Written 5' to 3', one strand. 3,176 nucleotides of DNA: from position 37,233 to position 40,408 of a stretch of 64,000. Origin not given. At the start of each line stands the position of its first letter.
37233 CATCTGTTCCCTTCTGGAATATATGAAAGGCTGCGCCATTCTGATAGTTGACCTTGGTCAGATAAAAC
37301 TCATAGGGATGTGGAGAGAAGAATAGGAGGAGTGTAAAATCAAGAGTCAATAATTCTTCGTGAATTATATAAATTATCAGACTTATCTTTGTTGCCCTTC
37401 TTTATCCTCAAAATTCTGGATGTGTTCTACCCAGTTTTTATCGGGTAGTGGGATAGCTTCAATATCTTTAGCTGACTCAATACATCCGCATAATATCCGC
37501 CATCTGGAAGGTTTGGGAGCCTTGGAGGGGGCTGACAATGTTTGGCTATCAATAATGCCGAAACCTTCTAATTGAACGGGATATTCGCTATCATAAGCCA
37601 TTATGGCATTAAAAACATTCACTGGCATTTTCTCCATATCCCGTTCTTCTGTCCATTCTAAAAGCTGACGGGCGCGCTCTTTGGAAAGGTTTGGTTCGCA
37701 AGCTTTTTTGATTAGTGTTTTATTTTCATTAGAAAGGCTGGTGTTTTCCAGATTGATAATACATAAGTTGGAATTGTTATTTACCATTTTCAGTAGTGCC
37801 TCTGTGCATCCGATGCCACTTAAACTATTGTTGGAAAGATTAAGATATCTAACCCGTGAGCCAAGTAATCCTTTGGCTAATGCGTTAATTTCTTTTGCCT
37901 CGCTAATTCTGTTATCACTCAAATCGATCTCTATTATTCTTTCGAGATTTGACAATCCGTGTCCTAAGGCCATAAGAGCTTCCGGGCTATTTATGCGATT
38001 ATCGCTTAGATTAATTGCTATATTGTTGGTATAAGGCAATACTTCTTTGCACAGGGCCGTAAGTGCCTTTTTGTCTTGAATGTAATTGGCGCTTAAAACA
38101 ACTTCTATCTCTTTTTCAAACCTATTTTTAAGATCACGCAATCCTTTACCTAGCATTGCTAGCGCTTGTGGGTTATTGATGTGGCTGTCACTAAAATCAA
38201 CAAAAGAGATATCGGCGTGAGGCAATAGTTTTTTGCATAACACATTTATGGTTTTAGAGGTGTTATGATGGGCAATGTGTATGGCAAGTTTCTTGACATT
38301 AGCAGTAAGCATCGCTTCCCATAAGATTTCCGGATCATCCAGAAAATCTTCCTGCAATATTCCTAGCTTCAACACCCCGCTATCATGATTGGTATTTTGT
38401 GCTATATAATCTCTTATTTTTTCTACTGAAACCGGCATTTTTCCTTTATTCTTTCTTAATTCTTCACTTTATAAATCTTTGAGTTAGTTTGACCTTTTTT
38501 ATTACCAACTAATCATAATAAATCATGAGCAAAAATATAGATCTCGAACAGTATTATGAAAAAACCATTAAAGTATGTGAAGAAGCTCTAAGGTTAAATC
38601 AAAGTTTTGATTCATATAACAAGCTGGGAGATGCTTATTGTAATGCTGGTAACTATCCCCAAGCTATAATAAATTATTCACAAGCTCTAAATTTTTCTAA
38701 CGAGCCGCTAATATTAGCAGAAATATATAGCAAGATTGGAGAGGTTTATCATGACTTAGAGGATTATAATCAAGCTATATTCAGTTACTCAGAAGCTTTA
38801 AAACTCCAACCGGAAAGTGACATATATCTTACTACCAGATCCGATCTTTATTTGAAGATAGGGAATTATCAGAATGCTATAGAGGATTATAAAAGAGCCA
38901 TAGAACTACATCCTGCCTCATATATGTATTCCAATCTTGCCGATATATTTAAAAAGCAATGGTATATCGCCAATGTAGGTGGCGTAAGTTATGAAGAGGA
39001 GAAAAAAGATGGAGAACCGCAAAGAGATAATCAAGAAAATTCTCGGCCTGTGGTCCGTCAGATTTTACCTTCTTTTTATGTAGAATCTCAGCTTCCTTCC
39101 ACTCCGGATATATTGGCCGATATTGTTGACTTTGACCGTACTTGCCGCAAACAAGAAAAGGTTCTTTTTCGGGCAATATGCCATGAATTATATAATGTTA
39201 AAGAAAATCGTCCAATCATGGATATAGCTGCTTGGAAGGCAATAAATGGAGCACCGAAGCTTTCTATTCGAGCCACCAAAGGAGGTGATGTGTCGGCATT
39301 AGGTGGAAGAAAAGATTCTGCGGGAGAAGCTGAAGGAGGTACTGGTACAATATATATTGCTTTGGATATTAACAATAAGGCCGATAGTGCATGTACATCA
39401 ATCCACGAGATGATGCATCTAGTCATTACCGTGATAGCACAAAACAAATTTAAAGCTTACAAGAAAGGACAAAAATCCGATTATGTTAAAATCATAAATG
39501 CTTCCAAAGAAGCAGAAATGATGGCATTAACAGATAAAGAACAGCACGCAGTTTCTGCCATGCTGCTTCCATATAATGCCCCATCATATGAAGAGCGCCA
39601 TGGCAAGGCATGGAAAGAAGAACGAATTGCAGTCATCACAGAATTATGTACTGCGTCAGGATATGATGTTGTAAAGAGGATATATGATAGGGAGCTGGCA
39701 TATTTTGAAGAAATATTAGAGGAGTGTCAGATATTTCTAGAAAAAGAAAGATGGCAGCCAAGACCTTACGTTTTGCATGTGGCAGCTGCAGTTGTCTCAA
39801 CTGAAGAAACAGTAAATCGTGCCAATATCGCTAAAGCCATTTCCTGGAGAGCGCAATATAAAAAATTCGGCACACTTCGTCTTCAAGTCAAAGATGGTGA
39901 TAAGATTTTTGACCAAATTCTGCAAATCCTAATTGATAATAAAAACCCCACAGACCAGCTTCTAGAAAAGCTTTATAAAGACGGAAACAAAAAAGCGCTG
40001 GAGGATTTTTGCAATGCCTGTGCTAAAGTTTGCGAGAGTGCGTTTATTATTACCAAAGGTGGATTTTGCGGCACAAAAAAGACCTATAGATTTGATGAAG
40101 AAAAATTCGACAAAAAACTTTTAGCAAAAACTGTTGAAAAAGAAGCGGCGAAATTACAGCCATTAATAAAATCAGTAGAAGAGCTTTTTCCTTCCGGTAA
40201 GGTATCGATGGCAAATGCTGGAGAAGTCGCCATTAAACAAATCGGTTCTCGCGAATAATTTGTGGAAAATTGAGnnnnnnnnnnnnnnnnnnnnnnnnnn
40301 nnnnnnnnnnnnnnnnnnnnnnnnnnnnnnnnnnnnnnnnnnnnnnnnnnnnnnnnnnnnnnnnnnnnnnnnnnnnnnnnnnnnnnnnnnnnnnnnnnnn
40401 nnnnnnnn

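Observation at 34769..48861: Unrecognised giant paralog family (three intact genes and one wreck) with a W-x3-P-E-N-N repeat and a conserved Cys core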

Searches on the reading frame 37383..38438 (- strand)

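Call 6: search_protein_families(library=pfam, proteins=[window:37383-38438:-], max_evalue=0.1)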
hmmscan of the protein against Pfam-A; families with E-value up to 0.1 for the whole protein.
window:37383-38438:- (351 aa): 1 family
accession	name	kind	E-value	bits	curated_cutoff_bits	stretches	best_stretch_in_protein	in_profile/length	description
PF00560.39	LRR_1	-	0.005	17.1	20.6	0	196-210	2-16/23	Leucine Rich Repeat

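Call 81: search_protein_families(library=ncbifam, proteins=[window:37383-38438:-], max_evalue=0.01)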
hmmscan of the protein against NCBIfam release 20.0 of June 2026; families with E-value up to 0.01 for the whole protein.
window:37383-38438:- (351 aa): 0 families

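Call 105: search_protein_families(library=padloc, proteins=[window:37383-38438:-], max_evalue=0.01)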
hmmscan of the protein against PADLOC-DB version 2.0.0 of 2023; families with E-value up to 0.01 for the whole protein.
window:37383-38438:- (351 aa): 0 families

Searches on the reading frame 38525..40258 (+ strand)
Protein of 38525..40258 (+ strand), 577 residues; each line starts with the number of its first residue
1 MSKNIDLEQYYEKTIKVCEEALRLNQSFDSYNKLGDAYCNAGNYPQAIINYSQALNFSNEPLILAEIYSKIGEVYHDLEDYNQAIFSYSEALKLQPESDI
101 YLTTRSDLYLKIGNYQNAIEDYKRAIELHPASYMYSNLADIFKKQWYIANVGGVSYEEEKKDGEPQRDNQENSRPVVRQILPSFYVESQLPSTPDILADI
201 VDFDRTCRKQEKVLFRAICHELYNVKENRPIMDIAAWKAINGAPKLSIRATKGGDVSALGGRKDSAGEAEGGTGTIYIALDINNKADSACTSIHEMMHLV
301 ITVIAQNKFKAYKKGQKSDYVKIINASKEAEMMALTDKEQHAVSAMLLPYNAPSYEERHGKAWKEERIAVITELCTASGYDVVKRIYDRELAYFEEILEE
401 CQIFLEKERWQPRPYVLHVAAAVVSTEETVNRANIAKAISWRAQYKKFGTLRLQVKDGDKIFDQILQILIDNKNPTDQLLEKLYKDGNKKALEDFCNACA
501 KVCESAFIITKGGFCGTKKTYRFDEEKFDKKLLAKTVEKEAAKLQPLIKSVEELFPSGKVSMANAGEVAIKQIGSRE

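Call 6: search_protein_families(library=pfam, proteins=[window:38525-40258:+], max_evalue=0.1)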
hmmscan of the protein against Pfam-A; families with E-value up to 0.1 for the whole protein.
window:38525-40258:+ (577 aa): 21 families
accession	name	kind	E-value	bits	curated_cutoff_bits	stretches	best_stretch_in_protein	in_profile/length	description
PF00515.34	TPR_1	-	2.9e-21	74.8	27.8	3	65-97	1-33/34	Tetratricopeptide repeat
PF07719.23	TPR_2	-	5.9e-20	70.1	27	3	65-97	1-33/34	Tetratricopeptide repeat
PF13424.12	TPR_12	-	6.2e-18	65.2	30.1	3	29-95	4-75/77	Tetratricopeptide repeat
PF13414.12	TPR_11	-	5.7e-15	55.2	26.8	3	35-77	1-40/42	TPR repeat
PF13181.12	TPR_8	-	6.3e-15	54.4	25.7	2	65-97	1-33/34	Tetratricopeptide repeat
PF10516.15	SHNi-TPR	-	5e-08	32.8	21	0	31-56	4-29/38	SHNi-TPR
PF13432.12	TPR_16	-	5.1e-08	33.7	32.7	1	73-132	5-64/65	Tetratricopeptide repeat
PF13428.12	TPR_14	-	1.2e-07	32.1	23.5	0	104-133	6-35/44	Tetratricopeptide repeat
PF13431.12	TPR_17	-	1.7e-07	31.4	24.4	1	26-48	11-33/34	Tetratricopeptide repeat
PF13174.12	TPR_6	-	4.2e-07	30.6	26.3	0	107-132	8-33/33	Tetratricopeptide repeat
PF14938.12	SNAP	-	5.4e-07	29.8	25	2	9-112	95-202/282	Soluble NSF attachment protein, SNAP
PF13176.12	TPR_7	-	1.2e-06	28.6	27.9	0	107-128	7-28/36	Tetratricopeptide repeat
PF13374.12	TPR_10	-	2.8e-05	24.4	27.5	0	29-49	3-23/42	Tetratricopeptide repeat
PF14559.12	TPR_19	-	0.00079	20.1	25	0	78-129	4-55/68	Tetratricopeptide repeat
PF12895.13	ANAPC3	-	0.001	19.7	27.2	1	79-131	3-54/82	Anaphase-promoting complex, cyclosome, subunit 3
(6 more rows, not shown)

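Call 105: search_protein_families(library=padloc, proteins=[window:38525-40258:+], max_evalue=0.01)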
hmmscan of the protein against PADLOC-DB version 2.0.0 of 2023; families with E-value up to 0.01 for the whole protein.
window:38525-40258:+ (577 aa): 0 families
